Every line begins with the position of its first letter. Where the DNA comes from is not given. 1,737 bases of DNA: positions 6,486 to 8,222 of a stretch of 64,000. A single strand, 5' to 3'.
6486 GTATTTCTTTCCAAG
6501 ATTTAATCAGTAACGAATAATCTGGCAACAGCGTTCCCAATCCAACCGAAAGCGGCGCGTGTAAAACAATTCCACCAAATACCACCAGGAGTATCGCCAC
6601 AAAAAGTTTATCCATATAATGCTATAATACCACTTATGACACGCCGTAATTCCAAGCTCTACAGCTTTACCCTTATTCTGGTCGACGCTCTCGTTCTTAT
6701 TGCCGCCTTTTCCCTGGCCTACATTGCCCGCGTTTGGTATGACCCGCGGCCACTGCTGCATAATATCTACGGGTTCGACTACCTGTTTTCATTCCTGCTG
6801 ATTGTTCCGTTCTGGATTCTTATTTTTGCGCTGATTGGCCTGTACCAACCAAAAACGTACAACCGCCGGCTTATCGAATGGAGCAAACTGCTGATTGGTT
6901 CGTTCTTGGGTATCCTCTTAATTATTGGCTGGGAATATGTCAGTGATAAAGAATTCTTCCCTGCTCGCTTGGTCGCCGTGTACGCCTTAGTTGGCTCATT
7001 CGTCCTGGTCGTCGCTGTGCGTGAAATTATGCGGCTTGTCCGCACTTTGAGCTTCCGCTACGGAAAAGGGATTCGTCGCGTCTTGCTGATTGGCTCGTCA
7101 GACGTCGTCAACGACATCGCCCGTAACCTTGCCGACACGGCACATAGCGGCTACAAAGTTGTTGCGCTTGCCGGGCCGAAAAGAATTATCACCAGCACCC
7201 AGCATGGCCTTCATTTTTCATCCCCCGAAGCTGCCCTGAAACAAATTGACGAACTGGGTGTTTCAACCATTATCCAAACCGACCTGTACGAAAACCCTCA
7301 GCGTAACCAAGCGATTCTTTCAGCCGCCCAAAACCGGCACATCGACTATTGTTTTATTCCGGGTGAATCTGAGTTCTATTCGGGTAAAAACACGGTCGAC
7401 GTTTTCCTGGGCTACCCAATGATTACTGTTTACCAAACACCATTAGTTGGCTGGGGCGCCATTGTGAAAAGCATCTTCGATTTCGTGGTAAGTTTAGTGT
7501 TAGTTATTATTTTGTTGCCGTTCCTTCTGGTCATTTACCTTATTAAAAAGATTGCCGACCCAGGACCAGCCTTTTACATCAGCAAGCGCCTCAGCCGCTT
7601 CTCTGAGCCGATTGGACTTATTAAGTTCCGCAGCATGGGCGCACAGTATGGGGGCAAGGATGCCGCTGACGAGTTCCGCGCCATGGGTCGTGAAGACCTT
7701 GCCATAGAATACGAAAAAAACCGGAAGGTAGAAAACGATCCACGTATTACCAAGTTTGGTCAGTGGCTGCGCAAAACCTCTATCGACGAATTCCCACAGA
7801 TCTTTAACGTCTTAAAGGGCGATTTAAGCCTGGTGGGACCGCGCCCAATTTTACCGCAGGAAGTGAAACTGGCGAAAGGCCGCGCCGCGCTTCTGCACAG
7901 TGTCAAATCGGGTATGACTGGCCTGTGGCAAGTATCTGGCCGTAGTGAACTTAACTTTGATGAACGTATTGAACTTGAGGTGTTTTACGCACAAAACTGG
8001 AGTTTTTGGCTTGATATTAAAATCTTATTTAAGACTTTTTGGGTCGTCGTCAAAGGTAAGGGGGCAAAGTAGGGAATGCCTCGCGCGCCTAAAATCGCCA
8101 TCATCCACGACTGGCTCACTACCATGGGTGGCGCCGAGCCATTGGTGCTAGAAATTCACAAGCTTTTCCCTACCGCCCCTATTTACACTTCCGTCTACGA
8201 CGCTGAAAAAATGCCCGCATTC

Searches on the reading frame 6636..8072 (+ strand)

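Call 3: search_protein_families(library=pfam, proteins=[window:6636-8072:+], max_evalue=0.1)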
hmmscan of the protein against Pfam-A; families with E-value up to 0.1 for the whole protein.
window:6636-8072:+ (478 aa): 2 families
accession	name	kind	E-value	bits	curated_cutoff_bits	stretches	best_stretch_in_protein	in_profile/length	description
PF02397.22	Bac_transf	-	6.3e-60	202.2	27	1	278-473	1-179/179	Bacterial sugar transferase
PF13727.12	CoA_binding_3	-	2.2e-06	28.3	25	1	67-177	3-108/175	CoA-binding domain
